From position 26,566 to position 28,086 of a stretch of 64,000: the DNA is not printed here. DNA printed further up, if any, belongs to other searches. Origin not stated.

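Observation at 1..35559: A 35.6-kb co-directional array of 15 paralogous exported proteins built around one unassigned C-terminal module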

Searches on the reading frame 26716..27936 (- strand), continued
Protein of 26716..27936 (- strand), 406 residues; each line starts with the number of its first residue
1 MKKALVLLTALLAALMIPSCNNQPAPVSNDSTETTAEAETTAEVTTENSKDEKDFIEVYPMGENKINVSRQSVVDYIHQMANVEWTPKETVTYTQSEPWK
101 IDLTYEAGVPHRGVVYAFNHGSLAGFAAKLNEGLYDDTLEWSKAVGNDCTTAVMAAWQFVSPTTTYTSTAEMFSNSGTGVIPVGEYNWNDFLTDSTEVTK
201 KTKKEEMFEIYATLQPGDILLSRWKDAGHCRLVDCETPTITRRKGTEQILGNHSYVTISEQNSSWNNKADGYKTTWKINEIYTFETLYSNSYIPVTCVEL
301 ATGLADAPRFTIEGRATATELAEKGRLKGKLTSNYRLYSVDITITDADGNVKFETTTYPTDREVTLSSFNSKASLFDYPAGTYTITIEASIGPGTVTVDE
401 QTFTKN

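Call 69: find_encoding_contigs(protein=P0022, flank=10000, max_places=3)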
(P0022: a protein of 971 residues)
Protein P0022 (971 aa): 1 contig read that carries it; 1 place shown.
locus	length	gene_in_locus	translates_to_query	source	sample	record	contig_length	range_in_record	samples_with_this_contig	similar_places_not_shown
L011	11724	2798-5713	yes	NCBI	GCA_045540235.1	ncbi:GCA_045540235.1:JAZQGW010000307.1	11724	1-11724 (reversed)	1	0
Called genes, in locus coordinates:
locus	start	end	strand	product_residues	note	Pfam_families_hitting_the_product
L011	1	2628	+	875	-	?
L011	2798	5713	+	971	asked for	-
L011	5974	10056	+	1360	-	-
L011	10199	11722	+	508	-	?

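Call 70: find_encoding_contigs(protein=P0001, flank=10000, max_places=3)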
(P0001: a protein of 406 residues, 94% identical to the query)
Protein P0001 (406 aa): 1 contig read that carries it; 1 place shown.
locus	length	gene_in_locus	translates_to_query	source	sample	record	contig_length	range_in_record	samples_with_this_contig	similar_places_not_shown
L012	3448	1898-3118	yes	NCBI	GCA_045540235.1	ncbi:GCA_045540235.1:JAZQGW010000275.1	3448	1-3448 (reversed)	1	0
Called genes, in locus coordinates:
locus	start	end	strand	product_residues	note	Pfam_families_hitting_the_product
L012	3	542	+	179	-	?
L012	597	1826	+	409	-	-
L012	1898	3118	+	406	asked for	-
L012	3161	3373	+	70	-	-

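Call 78: fold_search(model_id=the predicted structure, library=pdb)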
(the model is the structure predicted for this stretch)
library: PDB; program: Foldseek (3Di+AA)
matches with E <= 10: 1555; with E <= 0.001: 3
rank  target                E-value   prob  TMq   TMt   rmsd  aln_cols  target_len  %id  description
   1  3l5h_A                5.6e-04  0.92  0.20  0.13  15.0       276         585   13  Crystal structure of the full ectodomain of human gp130: New insights into the molecular assembly of receptor complexe (released 2010-05-19)
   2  6xi3                  8.5e-04  0.99  0.22  0.20  10.2       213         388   14  Crystal structure of tetra-tandem repeat in extending region of large adhesion protein (released 2020-10-14)
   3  4jkl_A                9.5e-04  0.97  0.15  0.10  16.8       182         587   15  Crystal Structure of Streptococcus agalactiae beta-glucuronidase in space group P21212 (released 2014-09-17)
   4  2xyc                  1.1e-03  0.85  0.18  0.21  17.7       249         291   12  CRYSTAL STRUCTURE OF NCAM2 IGIV-FN3I (released 2011-02-23)
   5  2jll                  1.4e-03  0.85  0.18  0.17  19.3       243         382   14  Crystal structure of NCAM2 IgIV-FN3II (released 2009-11-17)
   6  4g5a_A                1.6e-03  1.00  0.18  0.51   3.6        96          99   14  Crystal structure of a putative member of duf 3244 protein family (BT_1867) from Bacteroides thetaiotaomicron VPI-5482 (released 2012-09-19)
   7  3l5j_A                2.3e-03  0.82  0.18  0.22  16.1       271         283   12  Crystal structure of FnIII domains of human GP130 (Domains 4-6) (released 2010-05-12)
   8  3l5i                  2.3e-03  0.82  0.18  0.21  16.4       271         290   13  Crystal structure of FnIII domains of human GP130 (Domains 4-6) (released 2010-05-12)
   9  3sd2                  2.5e-03  1.00  0.16  0.48   5.1       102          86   16  Crystal structure of a putative member of duf3244 protein family (BT_3571) from Bacteroides thetaiotaomicron vpi-5482 at (released 2011-06-29)
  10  6dg5_B                3.2e-03  0.72  0.17  0.25  14.8       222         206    7  Structure of a de novo designed Interleukin-2/Interleukin-15 mimetic complex with IL-2Rb and IL-2Rg (released 2019-01-16)
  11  4jkk                  3.4e-03  0.72  0.13  0.09  17.0       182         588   13  Crystal Structure of Streptococcus agalactiae beta-glucuronidase in space group I222 (released 2014-09-17)
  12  4lsd_B                3.6e-03  1.00  0.18  0.49   4.8       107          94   12  Myokine structure (released 2013-10-16)
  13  7dc8_F                3.6e-03  0.77  0.16  0.25  13.6       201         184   10  Crystal structure of Switch Ab Fab and hIL6R in complex with ATP (released 2021-01-13)
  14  4bk5_A                4.0e-03  0.87  0.19  0.14  11.5       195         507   12  crystal structure of the human EphA4 ectodomain in complex with human ephrin A5 (amine-methylated sample) (released 2013-07-03)
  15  7s2s_B                4.0e-03  0.75  0.17  0.26  14.7       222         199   10  nanobody bound to Interleukin-2Rbeta (released 2022-03-30)
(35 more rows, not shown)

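Call 79: list_cluster_members(proteins=[P0154, P0020, P0011, P0013, P0016, P0039, P0099, P0117, P0139, P0015])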
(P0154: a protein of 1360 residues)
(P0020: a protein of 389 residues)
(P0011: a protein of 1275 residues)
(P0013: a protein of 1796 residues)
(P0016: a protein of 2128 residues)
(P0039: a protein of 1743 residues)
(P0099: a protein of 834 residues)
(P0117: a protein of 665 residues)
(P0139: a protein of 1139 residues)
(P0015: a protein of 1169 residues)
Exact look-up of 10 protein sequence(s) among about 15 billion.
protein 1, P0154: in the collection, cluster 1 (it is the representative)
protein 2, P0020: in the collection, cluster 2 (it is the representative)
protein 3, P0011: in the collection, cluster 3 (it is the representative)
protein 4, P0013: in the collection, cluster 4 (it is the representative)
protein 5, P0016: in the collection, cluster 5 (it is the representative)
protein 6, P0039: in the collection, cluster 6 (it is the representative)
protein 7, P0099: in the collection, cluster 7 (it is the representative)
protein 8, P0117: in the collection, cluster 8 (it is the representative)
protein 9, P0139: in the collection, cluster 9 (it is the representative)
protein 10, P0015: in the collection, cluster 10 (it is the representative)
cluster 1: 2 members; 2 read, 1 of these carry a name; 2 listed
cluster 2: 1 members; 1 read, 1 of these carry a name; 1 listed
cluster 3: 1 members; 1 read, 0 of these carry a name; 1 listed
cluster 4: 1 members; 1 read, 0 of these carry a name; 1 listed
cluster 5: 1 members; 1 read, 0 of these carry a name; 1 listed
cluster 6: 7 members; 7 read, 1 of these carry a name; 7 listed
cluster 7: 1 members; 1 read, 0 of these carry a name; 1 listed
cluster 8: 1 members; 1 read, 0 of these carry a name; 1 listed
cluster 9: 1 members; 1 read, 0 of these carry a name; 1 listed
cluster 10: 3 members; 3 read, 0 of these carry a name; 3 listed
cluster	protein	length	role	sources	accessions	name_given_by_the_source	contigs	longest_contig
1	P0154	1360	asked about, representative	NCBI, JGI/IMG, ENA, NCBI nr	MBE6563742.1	MAG: hypothetical protein E7655_00485 [Ruminococcaceae bacterium] | hypothetical protein [Oscillospiraceae bacterium]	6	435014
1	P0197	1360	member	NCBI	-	-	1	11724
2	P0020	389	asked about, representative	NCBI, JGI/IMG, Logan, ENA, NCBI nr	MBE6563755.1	MAG: hypothetical protein E7655_00550 [Ruminococcaceae bacterium] | hypothetical protein [Oscillospiraceae bacterium]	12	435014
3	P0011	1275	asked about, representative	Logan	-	-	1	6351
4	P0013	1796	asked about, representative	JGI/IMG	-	-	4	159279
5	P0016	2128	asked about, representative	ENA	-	-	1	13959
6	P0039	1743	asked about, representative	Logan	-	-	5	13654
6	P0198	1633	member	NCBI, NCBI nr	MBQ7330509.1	MAG: hypothetical protein IJW94_01775 [Oscillospiraceae bacterium] | hypothetical protein [Oscillospiraceae bacterium]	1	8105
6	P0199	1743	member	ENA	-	-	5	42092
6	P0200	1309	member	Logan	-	-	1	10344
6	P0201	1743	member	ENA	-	-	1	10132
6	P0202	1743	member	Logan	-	-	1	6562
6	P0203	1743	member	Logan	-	-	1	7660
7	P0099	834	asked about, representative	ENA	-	-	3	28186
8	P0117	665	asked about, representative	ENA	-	-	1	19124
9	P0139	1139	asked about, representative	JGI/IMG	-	-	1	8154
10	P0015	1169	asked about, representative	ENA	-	-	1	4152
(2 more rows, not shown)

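Call 82: find_related_loci(query=A8, collection=genome_contigs, flank=10000)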
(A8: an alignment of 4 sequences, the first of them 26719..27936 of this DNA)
Query A8 (406 aa) in genome_contigs; peptide patterns used: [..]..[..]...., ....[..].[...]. (x = any residue, [..] = any of these).
41 stretches matched a pattern, but none encodes a relative of the query by tblastn (E <= 1e-3).

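Call 83: find_encoding_contigs(protein=P0010, flank=10000, max_places=2)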
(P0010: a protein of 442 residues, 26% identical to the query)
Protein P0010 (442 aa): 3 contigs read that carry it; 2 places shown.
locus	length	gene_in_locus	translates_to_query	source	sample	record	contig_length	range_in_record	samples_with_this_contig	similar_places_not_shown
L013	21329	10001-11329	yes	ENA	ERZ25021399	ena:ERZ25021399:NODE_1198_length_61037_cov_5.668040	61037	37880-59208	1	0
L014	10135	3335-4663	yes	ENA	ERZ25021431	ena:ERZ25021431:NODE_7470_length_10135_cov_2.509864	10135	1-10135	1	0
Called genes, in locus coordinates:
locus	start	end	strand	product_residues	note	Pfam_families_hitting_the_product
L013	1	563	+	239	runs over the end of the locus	PF03009:GDPD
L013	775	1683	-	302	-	PF01545:Cation_efflux, PF16916:ZT_dimer (weak)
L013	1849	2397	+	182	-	PF00440:TetR_N, PF14278:TetR_C_8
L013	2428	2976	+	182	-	PF06081:ArAE_1 (faint)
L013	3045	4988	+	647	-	PF16126:DUF4838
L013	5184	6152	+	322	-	PF04392:ABC_sub_bind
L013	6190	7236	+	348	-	PF02653:BPD_transp_2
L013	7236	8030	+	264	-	PF00005:ABC_tran, PF02463:SMC_N (faint), PF13304:AAA_21 (faint)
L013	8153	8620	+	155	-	PF06695:Sm_multidrug_ex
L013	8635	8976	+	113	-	PF11969:DcpS_C, PF01230:HIT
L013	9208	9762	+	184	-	PF09515:Thia_YuaJ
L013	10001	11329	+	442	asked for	-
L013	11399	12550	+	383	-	-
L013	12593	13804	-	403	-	PF17803:Cadherin_4, PF17892:Cadherin_5, PF17963:Big_9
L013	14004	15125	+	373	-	PF06941:NT5C, PF00625:Guanylate_kin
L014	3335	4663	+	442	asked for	-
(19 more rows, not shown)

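Call 84: find_encoding_contigs(protein=P0138, flank=10000, max_places=2)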
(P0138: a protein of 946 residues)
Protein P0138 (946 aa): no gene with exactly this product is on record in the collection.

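Call 85: search_protein_families(library=pfam, proteins=[P0017, P0019, P0021, P0026, P0147, P0013, P0033], max_evalue=0.0001)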
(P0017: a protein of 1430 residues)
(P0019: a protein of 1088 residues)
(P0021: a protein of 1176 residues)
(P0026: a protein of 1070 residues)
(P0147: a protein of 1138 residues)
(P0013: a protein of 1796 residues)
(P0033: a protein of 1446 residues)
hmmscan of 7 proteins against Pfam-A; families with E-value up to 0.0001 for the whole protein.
P0017 (1430 aa): 3 families
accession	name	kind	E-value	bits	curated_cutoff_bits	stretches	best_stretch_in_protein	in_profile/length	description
PF13860.13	FlgD_ig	-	5.6e-15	55.5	27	0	726-794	8-77/79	FlgD Ig-like domain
PF05257.22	CHAP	-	6.9e-13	49.3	26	1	1068-1153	4-81/81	CHAP domain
PF06321.17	P_gingi_FimA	-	1.2e-06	29.2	21.4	0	416-462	27-72/153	Major fimbrial subunit protein (FimA)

P0019 (1088 aa): 6 families
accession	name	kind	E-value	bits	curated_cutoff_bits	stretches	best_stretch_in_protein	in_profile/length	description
PF11797.14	WxLIP_HBD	-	7.8e-12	45.8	28.9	0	651-692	92-132/138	WxL Interacting Protein, host binding domain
PF13860.13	FlgD_ig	-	8e-12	45.4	27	0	395-461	10-77/79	FlgD Ig-like domain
PF01764.32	Lipase_3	-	9.4e-11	42.2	22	1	829-932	26-137/140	Lipase (class 3)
PF18962.6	Por_Secre_tail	-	7.7e-09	36.2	27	0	296-359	15-70/75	Secretion system C-terminal sorting domain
PF22352.2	K319L-like_PKD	-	1e-08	35.5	27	0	334-359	49-74/84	K319L-like, PKD domain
PF13585.12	CHU_C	-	6.2e-07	29.9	27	0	405-465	24-79/86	CHU_C Type IX secretion signal domain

P0021 (1176 aa): 5 families
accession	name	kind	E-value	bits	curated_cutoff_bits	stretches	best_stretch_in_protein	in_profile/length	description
PF13860.13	FlgD_ig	-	8.9e-13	48.5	27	0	507-544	10-47/79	FlgD Ig-like domain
PF15418.12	DUF4625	-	1.5e-08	35.4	27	0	265-338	10-73/131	Domain of unknown function (DUF4625)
PF16127.10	DUF4839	-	1e-07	32.5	25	0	805-836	77-107/123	Domain of unknown function (DUF4839)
PF06321.17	P_gingi_FimA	-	4.6e-06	27.4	21.4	0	835-930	27-129/153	Major fimbrial subunit protein (FimA)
PF12385.14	Peptidase_C70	-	1.6e-05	25.2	19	0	1051-1157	17-128/141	Papain-like cysteine protease AvrRpt2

P0026 (1070 aa): 5 families
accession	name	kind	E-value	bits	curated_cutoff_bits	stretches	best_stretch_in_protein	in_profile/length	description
PF05257.22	CHAP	-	6.4e-17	62.3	26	1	949-1036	4-81/81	CHAP domain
PF13860.13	FlgD_ig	-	1.2e-12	48.1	27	0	712-769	10-68/79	FlgD Ig-like domain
PF07823.17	CPDase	-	4.6e-07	30.2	21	0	428-467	65-105/199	Cyclic phosphodiesterase-like protein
PF06321.17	P_gingi_FimA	-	2.7e-06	28.1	21.4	0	399-454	26-78/153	Major fimbrial subunit protein (FimA)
PF15418.12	DUF4625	-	2.8e-06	28.1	27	0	268-302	25-60/131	Domain of unknown function (DUF4625)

P0147 (1138 aa): 2 families
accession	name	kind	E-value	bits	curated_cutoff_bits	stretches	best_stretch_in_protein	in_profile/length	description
PF13290.12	CHB_HEX_C_1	-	3.6e-61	203.5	22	4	584-641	9-66/67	Chitobiase/beta-hexosaminidase C-terminal domain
PF13287.12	Fn3_assoc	-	7.9e-53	176.9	23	4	587-644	1-58/59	Fn3 associated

P0013 (1796 aa): 1 family
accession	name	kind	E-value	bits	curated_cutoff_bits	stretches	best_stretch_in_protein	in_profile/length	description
PF12389.13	Peptidase_M73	-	7.6e-05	23.1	22.5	0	13-103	8-83/196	Camelysin metallo-endopeptidase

P0033 (1446 aa): 1 family
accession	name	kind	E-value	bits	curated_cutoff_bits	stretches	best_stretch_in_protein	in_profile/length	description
PF07523.18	Big_3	-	3.2e-05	24.5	21.2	1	416-474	9-61/68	Bacterial Ig-like domain (group 3)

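Call 86: search_protein_families(library=pfam, proteins=[P0012, P0014, P0038, P0047, P0076, P0090], max_evalue=0.0001)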
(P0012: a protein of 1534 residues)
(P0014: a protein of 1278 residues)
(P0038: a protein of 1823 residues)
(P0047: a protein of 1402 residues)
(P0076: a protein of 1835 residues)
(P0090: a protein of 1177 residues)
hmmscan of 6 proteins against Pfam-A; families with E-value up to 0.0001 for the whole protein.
P0012 (1534 aa): 2 families
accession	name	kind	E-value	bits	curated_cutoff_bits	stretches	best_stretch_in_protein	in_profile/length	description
PF00395.25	SLH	-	1.7e-15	57.1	20.8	1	34-75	2-43/44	S-layer homology domain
PF25616.1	PhiKZ_gp35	-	1.7e-05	24.5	35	1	224-261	130-166/271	Bacteriophage PhiKZ capsid decoration protein gp35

P0014 (1278 aa): 1 family
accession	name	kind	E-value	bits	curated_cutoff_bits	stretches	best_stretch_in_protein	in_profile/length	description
PF04122.17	CW_binding_2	-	5.2e-51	171.5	24.9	3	38-128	1-71/73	Cell wall binding domain 2 (CWB2)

P0038 (1823 aa): 0 families

P0047 (1402 aa): 1 family
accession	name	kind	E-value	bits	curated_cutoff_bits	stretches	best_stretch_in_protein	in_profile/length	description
PF13860.13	FlgD_ig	-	3.9e-05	24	27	0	1319-1385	7-74/79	FlgD Ig-like domain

P0076 (1835 aa): 1 family
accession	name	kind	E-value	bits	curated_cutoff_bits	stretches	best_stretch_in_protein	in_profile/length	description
PF07523.18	Big_3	-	1.7e-05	25.4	21.2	0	818-885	2-63/68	Bacterial Ig-like domain (group 3)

P0090 (1177 aa): 0 families

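Call 87: search_protein_families(library=pfam, proteins=[P0115, P0121, P0124, P0127, P0136, P0140], max_evalue=0.0001)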
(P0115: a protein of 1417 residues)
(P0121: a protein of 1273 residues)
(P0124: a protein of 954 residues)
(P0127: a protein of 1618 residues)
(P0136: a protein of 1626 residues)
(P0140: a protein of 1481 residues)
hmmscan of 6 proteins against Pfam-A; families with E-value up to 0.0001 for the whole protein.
P0115 (1417 aa): 0 families

P0121 (1273 aa): 1 family
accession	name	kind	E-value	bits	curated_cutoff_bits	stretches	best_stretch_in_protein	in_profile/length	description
PF00404.24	Dockerin_1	-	1.4e-13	51.2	22.9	1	842-901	1-56/57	Dockerin type I domain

P0124 (954 aa): 2 families
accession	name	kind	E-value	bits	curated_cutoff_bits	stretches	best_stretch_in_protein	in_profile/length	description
PF13306.12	LRR_5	-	4e-14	53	27.7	1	398-473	7-81/127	BspA type Leucine rich repeat region (6 copies)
PF00404.24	Dockerin_1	-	9.1e-11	42.2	22.9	1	501-559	2-56/57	Dockerin type I domain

P0127 (1618 aa): 0 families

P0136 (1626 aa): 0 families

P0140 (1481 aa): 0 families
